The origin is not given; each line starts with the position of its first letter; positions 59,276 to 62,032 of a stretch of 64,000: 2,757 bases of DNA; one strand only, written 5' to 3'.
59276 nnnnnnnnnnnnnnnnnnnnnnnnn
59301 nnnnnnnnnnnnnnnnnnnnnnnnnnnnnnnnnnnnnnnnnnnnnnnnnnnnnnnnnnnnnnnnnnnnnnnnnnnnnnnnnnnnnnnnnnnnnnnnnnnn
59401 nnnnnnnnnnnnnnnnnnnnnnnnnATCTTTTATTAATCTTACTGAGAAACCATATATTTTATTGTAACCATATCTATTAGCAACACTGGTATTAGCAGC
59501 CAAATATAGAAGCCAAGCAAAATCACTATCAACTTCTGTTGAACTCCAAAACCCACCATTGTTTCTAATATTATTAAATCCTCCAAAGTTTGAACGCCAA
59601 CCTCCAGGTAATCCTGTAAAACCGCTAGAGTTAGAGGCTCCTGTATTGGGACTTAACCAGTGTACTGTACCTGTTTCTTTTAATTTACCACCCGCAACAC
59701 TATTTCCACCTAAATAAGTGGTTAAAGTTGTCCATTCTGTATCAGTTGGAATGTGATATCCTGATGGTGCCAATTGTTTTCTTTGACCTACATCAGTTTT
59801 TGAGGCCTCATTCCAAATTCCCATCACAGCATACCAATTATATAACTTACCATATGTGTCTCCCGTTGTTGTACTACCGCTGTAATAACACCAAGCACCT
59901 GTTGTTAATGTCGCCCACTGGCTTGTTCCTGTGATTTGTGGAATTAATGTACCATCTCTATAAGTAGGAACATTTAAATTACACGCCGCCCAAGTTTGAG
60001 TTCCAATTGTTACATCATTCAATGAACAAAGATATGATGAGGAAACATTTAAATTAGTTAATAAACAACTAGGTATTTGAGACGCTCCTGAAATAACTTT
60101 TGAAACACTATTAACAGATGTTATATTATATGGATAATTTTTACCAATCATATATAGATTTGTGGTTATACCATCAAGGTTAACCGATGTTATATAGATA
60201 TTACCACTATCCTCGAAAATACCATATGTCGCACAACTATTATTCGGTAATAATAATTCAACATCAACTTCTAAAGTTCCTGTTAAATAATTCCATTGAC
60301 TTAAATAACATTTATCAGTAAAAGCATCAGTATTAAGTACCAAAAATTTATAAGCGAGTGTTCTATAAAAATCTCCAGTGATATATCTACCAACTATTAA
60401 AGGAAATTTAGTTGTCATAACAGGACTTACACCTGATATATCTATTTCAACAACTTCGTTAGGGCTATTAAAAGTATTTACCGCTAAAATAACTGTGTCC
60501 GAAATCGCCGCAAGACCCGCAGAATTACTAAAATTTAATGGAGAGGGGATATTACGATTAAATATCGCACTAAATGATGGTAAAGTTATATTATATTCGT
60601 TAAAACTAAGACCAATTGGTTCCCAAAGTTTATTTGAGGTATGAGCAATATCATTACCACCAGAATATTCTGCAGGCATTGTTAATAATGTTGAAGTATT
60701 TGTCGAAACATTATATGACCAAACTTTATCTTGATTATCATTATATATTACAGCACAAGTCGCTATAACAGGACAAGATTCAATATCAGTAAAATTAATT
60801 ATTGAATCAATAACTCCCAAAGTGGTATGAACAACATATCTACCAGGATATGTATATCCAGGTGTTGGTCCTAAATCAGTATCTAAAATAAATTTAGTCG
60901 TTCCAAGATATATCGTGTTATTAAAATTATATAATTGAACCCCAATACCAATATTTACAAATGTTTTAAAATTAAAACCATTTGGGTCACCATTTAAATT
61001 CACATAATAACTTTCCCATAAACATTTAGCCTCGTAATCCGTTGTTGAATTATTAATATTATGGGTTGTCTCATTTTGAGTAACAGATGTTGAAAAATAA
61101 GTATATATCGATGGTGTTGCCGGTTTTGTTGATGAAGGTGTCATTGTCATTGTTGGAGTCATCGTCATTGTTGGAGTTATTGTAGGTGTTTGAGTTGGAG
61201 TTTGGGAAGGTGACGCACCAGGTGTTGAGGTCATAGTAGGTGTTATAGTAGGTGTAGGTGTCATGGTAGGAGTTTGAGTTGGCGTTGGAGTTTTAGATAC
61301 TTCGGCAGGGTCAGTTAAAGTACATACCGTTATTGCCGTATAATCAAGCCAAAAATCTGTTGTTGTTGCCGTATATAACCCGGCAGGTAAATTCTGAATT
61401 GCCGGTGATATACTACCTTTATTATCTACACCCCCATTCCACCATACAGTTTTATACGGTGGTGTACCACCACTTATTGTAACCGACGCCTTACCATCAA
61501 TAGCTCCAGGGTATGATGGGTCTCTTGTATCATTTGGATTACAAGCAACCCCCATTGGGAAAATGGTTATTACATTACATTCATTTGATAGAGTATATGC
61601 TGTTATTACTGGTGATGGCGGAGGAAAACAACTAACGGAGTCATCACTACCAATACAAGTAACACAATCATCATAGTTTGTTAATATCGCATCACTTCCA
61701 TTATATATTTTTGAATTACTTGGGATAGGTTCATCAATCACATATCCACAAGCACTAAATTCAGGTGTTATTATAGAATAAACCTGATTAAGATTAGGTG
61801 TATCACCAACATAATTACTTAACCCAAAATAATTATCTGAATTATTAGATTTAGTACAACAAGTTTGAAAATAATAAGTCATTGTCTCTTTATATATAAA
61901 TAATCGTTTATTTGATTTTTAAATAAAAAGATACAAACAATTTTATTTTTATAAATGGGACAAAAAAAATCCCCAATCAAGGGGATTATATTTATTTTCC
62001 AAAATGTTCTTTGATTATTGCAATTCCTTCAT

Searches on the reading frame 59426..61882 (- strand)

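Call 26: search_protein_families(library=phrogs, proteins=[window:59426-61882:-], max_evalue=0.001)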
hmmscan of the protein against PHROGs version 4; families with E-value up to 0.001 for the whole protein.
window:59426-61882:- (819 aa): 1 family
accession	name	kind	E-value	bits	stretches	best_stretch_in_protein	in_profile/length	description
phrog_15511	-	unknown function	5.7e-12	46.5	1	160-291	205-319/511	-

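Call 27: search_protein_families(library=pfam, proteins=[window:59426-61882:-], max_evalue=0.001)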
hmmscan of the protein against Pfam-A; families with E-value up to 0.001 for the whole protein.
window:59426-61882:- (819 aa): 1 family
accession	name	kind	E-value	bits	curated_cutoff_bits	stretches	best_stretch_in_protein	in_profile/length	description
PF09603.15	Fib_succ_major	-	1.1e-38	133.8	33.9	1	624-818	1-187/187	Fibrobacter succinogenes major domain (Fib_succ_major)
